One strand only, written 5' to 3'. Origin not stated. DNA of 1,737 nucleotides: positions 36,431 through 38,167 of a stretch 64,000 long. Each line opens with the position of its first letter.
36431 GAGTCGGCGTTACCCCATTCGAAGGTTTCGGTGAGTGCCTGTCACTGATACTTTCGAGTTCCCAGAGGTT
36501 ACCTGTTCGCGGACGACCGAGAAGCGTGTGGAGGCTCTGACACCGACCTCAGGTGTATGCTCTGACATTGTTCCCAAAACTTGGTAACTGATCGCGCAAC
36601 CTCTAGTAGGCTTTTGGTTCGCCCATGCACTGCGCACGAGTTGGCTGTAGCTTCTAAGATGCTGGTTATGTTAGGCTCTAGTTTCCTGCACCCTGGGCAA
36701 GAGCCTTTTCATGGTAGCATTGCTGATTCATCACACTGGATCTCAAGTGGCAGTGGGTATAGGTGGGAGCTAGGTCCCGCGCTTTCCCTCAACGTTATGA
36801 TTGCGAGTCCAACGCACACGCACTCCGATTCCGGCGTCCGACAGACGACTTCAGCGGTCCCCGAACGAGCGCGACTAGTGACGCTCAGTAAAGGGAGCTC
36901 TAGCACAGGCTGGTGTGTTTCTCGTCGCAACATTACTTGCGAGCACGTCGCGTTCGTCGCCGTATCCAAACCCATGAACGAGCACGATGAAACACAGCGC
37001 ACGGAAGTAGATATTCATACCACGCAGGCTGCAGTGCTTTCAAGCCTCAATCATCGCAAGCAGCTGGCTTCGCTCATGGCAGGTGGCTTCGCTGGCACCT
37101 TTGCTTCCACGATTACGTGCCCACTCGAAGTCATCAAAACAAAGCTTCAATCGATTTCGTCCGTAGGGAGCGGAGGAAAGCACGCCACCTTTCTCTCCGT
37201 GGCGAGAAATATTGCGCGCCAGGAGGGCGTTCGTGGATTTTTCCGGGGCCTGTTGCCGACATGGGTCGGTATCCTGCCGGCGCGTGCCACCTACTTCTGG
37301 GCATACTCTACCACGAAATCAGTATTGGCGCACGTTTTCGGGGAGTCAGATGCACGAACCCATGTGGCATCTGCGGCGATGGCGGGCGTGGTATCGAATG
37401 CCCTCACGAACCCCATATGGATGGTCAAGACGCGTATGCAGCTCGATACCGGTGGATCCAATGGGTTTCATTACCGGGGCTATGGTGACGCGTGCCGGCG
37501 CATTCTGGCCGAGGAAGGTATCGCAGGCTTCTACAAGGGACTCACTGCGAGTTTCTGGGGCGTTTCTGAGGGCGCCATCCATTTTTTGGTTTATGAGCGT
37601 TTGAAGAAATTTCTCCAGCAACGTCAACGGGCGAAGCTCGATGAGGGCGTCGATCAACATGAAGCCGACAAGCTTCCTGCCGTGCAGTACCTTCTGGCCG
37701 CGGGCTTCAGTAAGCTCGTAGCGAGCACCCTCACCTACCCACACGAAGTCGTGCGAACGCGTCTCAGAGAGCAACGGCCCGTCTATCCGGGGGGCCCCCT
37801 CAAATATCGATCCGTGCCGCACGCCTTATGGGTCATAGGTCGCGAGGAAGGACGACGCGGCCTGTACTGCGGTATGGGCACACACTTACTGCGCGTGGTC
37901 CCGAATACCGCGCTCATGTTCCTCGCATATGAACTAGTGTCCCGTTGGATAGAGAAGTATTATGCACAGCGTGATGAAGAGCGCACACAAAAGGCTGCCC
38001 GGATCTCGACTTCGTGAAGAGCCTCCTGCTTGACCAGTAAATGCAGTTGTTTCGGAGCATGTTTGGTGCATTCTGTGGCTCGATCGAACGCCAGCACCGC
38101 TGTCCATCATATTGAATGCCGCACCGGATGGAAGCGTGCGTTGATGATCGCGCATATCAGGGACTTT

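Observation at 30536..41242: Two near-identical 1.9 kb direct repeats bracket a 6.9 kb block of four host genes.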

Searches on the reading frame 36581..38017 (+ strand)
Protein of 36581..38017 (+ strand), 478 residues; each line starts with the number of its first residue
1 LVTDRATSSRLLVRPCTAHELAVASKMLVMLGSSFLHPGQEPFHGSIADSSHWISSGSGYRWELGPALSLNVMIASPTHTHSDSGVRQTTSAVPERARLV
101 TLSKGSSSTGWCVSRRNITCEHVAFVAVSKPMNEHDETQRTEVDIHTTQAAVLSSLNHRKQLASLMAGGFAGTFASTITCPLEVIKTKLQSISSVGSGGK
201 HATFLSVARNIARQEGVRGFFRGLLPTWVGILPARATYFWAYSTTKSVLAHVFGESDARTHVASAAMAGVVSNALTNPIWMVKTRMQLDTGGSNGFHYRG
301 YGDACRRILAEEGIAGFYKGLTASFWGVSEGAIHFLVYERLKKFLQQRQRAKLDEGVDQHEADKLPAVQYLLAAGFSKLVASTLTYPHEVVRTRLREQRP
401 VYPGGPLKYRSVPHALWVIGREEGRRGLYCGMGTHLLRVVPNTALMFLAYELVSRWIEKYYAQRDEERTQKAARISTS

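Call 12: search_protein_families(library=pfam, proteins=[window:36581-38017:+], max_evalue=0.01)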
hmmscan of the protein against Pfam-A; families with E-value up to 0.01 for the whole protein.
window:36581-38017:+ (478 aa): 1 family
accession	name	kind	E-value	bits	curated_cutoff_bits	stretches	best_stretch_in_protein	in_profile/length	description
PF00153.32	Mito_carr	-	6.7e-71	234.6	22.3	3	160-250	4-93/96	Mitochondrial carrier protein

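Call 13: find_homologous_proteins(query=window:36581-38017:+, max_evalue=1e-20)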
Query window:36581-38017:+ (478 aa): 2143 proteins with E <= 1e-20 among 8000 candidates; the best 120 are listed.
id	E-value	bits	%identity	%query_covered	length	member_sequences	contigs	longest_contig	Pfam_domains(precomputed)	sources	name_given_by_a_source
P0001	0.0e+0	1021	100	95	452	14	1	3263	PF00153.33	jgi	-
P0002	6.6e-200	683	84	75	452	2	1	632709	PF00153.33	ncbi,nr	ncbi:hypothetical protein CCYA_CCYA09G2666 [Cyanidiococcus yangmingshanensis]|nr:hypothetical protei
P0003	1.1e-196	672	85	73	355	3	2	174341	PF00153.33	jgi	jgi:solute carrier family 25 protein 33/36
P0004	7.1e-149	515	74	66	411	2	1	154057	PF00153.33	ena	-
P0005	1.2e-111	392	57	69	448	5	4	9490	PF00153.33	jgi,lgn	jgi:solute carrier family 25 protein 33/36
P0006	8.4e-111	389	56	71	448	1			PF00153.33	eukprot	eukprot:jgi/Galph1/5122/GphlegSOOS_G3741.1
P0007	4.3e-110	387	53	72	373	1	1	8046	PF00153.33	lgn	-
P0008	2.0e-109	384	58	66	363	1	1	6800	PF00153.33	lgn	-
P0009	7.2e-109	383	59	65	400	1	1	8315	PF00153.33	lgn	-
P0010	8.6e-109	382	59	66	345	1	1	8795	PF00153.33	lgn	-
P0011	2.8e-108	381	58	66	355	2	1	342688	PF00153.33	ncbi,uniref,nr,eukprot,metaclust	ncbi:unnamed protein product [Chondrus crispus]|uniref:Mitochondrial carrier protein n=1 Tax=Chondru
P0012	1.8e-107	378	60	64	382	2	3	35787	PF00153.33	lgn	-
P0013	4.9e-107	377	59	65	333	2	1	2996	PF00153.33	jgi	-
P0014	5.0e-107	377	55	68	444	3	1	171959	PF00153.33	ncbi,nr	ncbi:Solute carrier family 25 member 36-A [Galdieria sulphuraria]|nr:Solute carrier family 25 member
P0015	1.3e-106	375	57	66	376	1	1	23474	PF00153.33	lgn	-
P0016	1.4e-106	375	57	65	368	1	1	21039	PF00153.33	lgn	-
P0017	2.8e-106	374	57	66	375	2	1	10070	PF00153.33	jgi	jgi:solute carrier family 25, member 33/36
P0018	3.4e-106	374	58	64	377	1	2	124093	PF00153.33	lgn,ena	-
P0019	4.2e-106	374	53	72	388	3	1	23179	PF00153.33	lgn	-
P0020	8.3e-106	373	54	69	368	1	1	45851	PF00153.33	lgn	-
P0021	1.4e-105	372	57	65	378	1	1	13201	PF00153.33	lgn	-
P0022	1.6e-105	372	57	65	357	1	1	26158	PF00153.33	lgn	-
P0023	1.7e-105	372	52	72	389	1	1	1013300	PF00153.33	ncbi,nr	ncbi:Mitochondrial carrier [Gracilaria domingensis]|nr:Mitochondrial carrier [Gracilaria domingensis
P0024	1.8e-105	371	57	65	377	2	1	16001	PF00153.33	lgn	-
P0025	2.8e-105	371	55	67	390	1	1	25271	PF00153.33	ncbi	ncbi:unnamed protein product [Agarophyton chilense]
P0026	3.5e-105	371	53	72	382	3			PF00153.33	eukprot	eukprot:GFKZ01011334.1.p1 GENE.GFKZ01011334.1~~GFKZ01011334.1.p1 ORF type:complete len:383 (+),score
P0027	3.9e-105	370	57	64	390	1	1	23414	PF00153.33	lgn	-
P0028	8.5e-105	369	55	64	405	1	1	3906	PF00153.33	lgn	-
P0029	9.6e-105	369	57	66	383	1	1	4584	PF00153.33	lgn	-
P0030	1.1e-104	369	57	66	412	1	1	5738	PF00153.33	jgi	jgi:solute carrier family 25, member 33/36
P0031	2.4e-104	368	59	63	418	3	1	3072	PF00153.33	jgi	jgi:solute carrier family 25, member 33/36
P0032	4.1e-104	367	56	65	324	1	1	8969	PF00153.33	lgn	-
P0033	5.9e-104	366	56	63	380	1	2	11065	PF00153.33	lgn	-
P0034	3.2e-103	364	53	70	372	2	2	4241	PF00153.33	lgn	-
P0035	6.8e-103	363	57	64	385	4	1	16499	PF00153.33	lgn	-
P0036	1.4e-102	362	56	64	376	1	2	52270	PF00153.33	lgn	-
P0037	9.3e-102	359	56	65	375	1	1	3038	PF00153.33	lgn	-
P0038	9.7e-102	359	54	63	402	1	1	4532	PF00153.33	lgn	-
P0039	2.1e-101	358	40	65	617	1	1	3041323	PF00153.33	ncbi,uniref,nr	ncbi:hypothetical protein D9619_006828 [Psilocybe cf. subviscida]|uniref:Mitochondrial carrier prote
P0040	3.7e-101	357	50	65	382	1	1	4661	PF00153.33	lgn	-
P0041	6.5e-101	356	54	64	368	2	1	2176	PF00153.33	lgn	-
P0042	7.3e-101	356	53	64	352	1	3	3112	PF00153.33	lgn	-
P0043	2.1e-100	355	54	66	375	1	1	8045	PF00153.33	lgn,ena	-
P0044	3.1e-100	354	53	66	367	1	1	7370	PF00153.33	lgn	-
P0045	3.1e-100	354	54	66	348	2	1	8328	PF00153.33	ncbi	-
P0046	4.8e-100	354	56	66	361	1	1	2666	PF00153.33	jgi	jgi:solute carrier family 25, member 33/36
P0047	9.9e-98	346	56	64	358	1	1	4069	PF00153.33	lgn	-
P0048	6.9e-97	343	56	67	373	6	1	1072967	PF00153.33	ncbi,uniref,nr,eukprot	ncbi:hypothetical protein NSK_000188 [Nannochloropsis salina CCMP1776]|uniref:Mitochondrial carrier 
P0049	9.8e-96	339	53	68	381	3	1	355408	PF00153.33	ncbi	ncbi:hypothetical protein VYU27_000597 [Nannochloropsis oceanica]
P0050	3.1e-95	338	56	67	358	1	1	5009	PF00153.33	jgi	-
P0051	1.4e-94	336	53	65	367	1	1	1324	PF00153.33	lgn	-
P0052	6.2e-94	333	53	69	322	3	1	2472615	PF00153.33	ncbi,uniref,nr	ncbi:hypothetical protein NDN08_000341 [Rhodosorus marinus]|uniref:Mitochondrial carrier protein n=1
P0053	1.1e-93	333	53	63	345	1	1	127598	PF00153.33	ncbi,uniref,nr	ncbi:mitochondrial carrier domain-containing protein [Tribonema minus]|uniref:Mitochondrial carrier 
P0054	1.3e-93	332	54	63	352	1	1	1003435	PF00153.33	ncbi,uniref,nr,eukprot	ncbi:Solute carrier family 25 member 36 [Porphyridium purpureum]|uniref:Solute carrier family 25 mem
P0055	2.0e-93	332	56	62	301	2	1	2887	PF00153.33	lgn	-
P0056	2.2e-93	332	53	64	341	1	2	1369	PF00153.33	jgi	-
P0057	2.3e-93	332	53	70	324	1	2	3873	PF00153.33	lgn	-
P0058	6.8e-93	330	58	58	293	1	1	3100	PF00153.33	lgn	-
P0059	1.0e-91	326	54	63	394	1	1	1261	PF00153.33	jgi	-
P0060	1.0e-90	323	55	59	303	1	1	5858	PF00153.33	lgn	-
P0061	1.6e-89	319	52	64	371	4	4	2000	PF00153.33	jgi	-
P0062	2.8e-89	318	52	64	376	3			PF00153.33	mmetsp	mmetsp:Transcript_6544/g.9880 ORF Transcript_6544/g.9880 Transcript_6544/m.9880 type:complete len:37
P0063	1.0e-88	316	44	59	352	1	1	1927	PF00153.33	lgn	-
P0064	1.0e-88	316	56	57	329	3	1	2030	PF00153.33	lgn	-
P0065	1.3e-88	316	59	53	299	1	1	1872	PF00153.33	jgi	jgi:solute carrier family 25 protein 33/36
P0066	1.4e-88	316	52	64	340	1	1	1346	PF00153.33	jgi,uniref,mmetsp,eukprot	uniref:Mitochondrial carrier protein n=1 Tax=Timspurckia oligopyrenoides TaxID=708627 RepID=A0A7S1ER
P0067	4.1e-88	314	50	62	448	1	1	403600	PF00153.33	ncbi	ncbi:unnamed protein product [Ascophyllum nodosum]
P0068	8.1e-88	313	57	55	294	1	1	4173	PF00153.33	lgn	-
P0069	1.1e-87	313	51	67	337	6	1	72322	PF00153.33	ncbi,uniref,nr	ncbi:hypothetical protein TrLO_g1734 [Triparma laevis f. longispina]|uniref:Mitochondrial carrier n=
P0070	1.6e-87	312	51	63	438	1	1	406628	PF00153.33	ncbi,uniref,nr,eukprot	ncbi:Solute carrier family 25 member 36-A [Porphyridium purpureum]|uniref:Solute carrier family 25 m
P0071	2.6e-87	312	57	53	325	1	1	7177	PF00153.33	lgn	-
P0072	2.7e-87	312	51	64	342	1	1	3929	PF00153.33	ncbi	-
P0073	5.1e-87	311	57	55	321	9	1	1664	PF00153.33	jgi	jgi:solute carrier family 25, member 33/36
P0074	5.6e-87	310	55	35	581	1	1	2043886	PF00153.33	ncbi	ncbi:hypothetical protein MMPV_002780 [Pyropia vietnamensis]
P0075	1.5e-86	309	52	60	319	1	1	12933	PF00153.33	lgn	-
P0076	1.8e-86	309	50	66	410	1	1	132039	PF00153.33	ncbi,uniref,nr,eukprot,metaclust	ncbi:unnamed protein product [Vitrella brassicaformis CCMP3155]|uniref:Mitochondrial carrier protein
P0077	7.6e-86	307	52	62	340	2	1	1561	PF00153.33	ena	-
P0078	1.2e-85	306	47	67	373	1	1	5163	PF00153.33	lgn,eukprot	eukprot:Plantae.Rhodophyta-Hildenbrandia_rubra.ctg2061.p1 GENE.Plantae.Rhodophyta-Hildenbrandia_rubr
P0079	1.0e-84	303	48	67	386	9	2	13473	PF00153.33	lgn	-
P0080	5.0e-84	301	49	63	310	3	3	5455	PF00153.33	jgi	jgi:solute carrier family 25 protein 33/36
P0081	5.3e-84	301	52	64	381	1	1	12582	PF00153.33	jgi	jgi:solute carrier family 25 protein 33/36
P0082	6.1e-84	300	54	60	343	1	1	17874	PF00153.33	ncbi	ncbi:unnamed protein product [Chrysoparadoxa australica]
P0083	1.3e-83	299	49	62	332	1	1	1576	PF00153.33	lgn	-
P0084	1.8e-83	299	44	72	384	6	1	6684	PF00153.33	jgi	jgi:solute carrier family 25 protein 33/36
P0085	2.2e-83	299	48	66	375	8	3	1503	PF00153.33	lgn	-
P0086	2.9e-83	298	49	62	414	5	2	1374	PF00153.33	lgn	-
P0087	5.1e-83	297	49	64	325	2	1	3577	PF00153.33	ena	-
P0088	9.6e-83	297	51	62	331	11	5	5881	PF00153.33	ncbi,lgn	-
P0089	1.1e-82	296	49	65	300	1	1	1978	PF00153.33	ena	-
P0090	1.1e-82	296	50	62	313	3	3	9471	PF00153.33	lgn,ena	-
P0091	1.1e-82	296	50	64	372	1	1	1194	PF00153.33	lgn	-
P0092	1.4e-82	296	48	64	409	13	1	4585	PF00153.33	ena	-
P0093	1.7e-82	296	48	62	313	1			PF00153.33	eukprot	eukprot:CAMPEP_0172517844 /NCGR_PEP_ID=MMETSP1066-20121228/288360_1 /TAXON_ID=671091 /ORGANISM="Cosc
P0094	1.8e-82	296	46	68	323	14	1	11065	PF00153.33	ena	-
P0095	4.0e-82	295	48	63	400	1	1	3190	PF00153.33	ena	-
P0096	5.0e-82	294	50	63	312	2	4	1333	PF00153.33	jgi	-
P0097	5.0e-82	294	49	63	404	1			PF00153.33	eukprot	eukprot:scaffold23156_cov48-Attheya_sp.AAC.2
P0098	5.0e-82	294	49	64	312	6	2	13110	PF00153.33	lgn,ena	-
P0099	7.1e-82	294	49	63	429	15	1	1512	PF00153.33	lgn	-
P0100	8.4e-82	293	52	59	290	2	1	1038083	PF00153.33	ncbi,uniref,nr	ncbi:mitochondrial carrier domain-containing protein [Tribonema minus]|uniref:Mitochondrial carrier 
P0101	9.3e-82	293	48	65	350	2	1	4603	PF00153.33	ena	-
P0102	1.1e-81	293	48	64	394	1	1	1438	PF00153.33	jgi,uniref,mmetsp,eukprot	uniref:Mitochondrial carrier protein n=1 Tax=Eucampia antarctica TaxID=49252 RepID=A0A7S2RK71_9STRA|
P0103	1.2e-81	293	49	63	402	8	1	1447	PF00153.33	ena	-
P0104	1.2e-81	293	49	63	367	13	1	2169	PF00153.33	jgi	-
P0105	1.3e-81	293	48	63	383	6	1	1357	PF00153.33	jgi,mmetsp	mmetsp:Transcript_4849/g.6386 ORF Transcript_4849/g.6386 Transcript_4849/m.6386 type:complete len:38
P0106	1.4e-81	293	45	67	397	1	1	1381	PF00153.33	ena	-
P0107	1.7e-81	292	48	65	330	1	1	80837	PF00153.33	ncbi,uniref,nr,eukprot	ncbi:dinucleotide transporter 2, mitochondrial [Seminavis robusta]|uniref:Dinucleotide transporter 2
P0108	1.9e-81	292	49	63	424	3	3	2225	PF00153.33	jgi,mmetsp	mmetsp:Transcript_57320/g.64021 ORF Transcript_57320/g.64021 Transcript_57320/m.64021 type:complete 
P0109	2.0e-81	292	50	62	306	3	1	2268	PF00153.33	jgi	jgi:solute carrier family 25, member 33/36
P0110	2.3e-81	292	50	62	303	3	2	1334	PF00153.33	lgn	-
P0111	2.4e-81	292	49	64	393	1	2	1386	PF00153.33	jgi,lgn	-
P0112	2.5e-81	292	49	63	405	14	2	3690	PF00153.33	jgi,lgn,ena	-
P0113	2.5e-81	292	48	63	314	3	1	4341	PF00153.33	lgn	-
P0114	2.5e-81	292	49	64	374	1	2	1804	PF00153.33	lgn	-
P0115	2.8e-81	292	48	63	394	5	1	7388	PF00153.33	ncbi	ncbi:hypothetical protein ACHAXS_005716 [Conticribra weissflogii]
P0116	3.0e-81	292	49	62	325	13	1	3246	PF00153.33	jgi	-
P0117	3.3e-81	291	50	64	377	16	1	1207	PF00153.33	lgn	-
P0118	3.3e-81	291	47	65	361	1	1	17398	PF00153.33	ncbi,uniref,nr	ncbi:hypothetical protein TrRE_jg5588 [Triparma retinervis]|uniref:Mitochondrial carrier n=1 Tax=Tri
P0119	3.9e-81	291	48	67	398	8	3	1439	PF00153.33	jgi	-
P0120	4.0e-81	291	50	62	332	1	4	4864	PF00153.33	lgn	-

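Call 14: find_encoding_contigs(protein=P0002, flank=10000, max_places=3)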
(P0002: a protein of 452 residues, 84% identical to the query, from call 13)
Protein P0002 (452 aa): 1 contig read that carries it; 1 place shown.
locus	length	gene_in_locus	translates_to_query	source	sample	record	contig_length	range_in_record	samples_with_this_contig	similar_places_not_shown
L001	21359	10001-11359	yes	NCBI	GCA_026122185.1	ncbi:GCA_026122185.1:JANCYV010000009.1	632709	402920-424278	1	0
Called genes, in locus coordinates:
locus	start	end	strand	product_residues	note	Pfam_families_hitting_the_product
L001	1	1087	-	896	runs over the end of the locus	-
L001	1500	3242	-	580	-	PF13639:zf-RING_2 (weak), PF23419:WD40_RFWD3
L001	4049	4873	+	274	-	PF02037:SAP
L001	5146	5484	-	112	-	PF00076:RRM_1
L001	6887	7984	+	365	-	PF13874:Nup54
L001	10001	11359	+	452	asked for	PF00153:Mito_carr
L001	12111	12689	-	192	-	-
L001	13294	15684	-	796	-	PF00454:PI3_PI4_kinase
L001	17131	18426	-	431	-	PF02985:HEAT (faint), PF13646:HEAT_2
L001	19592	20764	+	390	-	-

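Call 15: find_encoding_contigs(protein=P0003, flank=10000, max_places=3)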
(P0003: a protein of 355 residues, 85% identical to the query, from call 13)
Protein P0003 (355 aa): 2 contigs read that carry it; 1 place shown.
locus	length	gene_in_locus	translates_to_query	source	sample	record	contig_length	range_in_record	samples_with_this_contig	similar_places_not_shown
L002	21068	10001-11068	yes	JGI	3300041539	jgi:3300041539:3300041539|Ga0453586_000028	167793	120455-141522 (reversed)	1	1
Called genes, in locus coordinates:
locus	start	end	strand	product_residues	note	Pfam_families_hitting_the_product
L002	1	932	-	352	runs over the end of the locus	PF23419:WD40_RFWD3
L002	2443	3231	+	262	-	PF02037:SAP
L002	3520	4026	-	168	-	PF00076:RRM_1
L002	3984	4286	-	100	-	-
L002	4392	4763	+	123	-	-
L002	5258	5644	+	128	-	-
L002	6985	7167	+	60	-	-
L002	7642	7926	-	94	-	-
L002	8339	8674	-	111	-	-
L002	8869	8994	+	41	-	-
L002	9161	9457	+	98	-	-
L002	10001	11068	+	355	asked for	PF00153:Mito_carr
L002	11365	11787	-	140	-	-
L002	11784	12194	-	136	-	-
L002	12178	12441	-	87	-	-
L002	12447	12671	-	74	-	-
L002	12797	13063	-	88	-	-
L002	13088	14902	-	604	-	PF00454:PI3_PI4_kinase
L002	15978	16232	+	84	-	-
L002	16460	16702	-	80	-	-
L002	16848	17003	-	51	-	-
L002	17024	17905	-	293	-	PF02985:HEAT (faint), PF13646:HEAT_2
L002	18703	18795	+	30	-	-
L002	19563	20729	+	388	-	-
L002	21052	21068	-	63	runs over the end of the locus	-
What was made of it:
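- Lineage-specific gain: Cyanidiococcus (L001) and a second cyanidiophyte (L002) have the same gene order SAP, RRM, Nup54, carrier, small ORF, PI4K (calls 14, 15). The region between the copies is the ancestral gene block, found in the same order in the outgroups (calls 14, 15).
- Tried and rejected: Deletion-type contigs as the ancestral state: rejected, because the outgroups have the gene block between RRM and PI4K (calls 14, 15).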

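Call 16: find_encoding_contigs(protein=P0001, flank=10000, max_places=6)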
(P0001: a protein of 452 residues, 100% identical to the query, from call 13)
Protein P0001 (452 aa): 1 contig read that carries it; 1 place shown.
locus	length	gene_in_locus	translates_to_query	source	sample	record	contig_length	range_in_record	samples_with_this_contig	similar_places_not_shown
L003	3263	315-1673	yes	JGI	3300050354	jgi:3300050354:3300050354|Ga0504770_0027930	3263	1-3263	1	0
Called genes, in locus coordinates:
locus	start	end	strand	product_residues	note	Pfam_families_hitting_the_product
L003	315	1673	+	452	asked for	PF00153:Mito_carr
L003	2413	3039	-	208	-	-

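Call 18: list_cluster_members(proteins=[P0001])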
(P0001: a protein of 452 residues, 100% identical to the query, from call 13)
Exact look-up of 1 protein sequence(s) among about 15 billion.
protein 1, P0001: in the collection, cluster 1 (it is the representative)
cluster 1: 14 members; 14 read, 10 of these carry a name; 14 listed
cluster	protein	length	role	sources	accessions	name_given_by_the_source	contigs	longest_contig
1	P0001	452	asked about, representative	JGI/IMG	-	-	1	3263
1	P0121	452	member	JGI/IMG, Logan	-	solute carrier family 25 protein 33/36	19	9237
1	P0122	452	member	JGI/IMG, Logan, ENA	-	solute carrier family 25 protein 33/36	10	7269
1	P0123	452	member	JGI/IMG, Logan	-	solute carrier family 25 protein 33/36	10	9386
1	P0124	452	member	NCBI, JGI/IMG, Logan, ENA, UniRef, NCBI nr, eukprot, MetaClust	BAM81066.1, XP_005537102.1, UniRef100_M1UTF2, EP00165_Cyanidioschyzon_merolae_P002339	similar to mitochondrial carrier protein [Cyanidioschyzon merolae strain 10D] | solute carrier family 25 protein 33/36 | Similar to mitochondrial carrier protein n=1 Tax=Cyanidioschyzon merolae (strain ...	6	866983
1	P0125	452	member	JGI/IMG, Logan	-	solute carrier family 25 protein 33/36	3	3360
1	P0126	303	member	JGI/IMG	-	solute carrier family 25 protein 33/36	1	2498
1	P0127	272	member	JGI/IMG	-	solute carrier family 25 protein 33/36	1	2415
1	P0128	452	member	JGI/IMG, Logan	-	solute carrier family 25 protein 33/36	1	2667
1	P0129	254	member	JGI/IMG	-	solute carrier family 25 protein 33/36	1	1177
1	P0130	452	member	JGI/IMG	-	solute carrier family 25 protein 33/36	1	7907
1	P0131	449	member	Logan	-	-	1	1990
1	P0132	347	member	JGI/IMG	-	-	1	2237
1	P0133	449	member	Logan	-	-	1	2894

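Call 21: find_encoding_contigs(protein=P0124, flank=10000, max_places=6)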
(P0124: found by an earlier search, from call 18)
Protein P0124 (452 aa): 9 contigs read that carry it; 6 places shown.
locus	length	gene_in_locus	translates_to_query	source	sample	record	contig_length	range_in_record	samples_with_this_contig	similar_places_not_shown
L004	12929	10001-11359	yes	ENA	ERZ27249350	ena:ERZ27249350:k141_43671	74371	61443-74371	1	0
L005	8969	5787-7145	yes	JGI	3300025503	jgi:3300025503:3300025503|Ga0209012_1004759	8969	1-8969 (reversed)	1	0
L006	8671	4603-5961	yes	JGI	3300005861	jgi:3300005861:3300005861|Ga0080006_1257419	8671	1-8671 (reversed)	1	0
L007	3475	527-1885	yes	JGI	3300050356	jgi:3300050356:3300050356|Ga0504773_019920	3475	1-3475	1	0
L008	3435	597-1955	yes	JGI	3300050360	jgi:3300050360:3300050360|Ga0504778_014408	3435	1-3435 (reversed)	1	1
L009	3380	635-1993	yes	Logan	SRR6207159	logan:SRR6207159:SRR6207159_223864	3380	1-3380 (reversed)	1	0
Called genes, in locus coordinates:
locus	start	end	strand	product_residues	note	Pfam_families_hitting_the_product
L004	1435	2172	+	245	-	PF02037:SAP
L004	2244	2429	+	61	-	-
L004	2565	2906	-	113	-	PF00076:RRM_1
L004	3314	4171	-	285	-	-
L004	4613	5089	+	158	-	-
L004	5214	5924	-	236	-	-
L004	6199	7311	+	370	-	PF13874:Nup54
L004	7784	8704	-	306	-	-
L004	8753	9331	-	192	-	-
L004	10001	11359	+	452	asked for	PF00153:Mito_carr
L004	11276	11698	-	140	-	-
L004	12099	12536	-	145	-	-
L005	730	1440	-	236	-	-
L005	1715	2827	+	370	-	PF13874:Nup54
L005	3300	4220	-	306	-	-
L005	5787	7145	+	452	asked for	PF00153:Mito_carr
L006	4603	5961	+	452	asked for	PF00153:Mito_carr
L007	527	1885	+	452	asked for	PF00153:Mito_carr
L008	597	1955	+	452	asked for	PF00153:Mito_carr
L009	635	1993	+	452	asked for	PF00153:Mito_carr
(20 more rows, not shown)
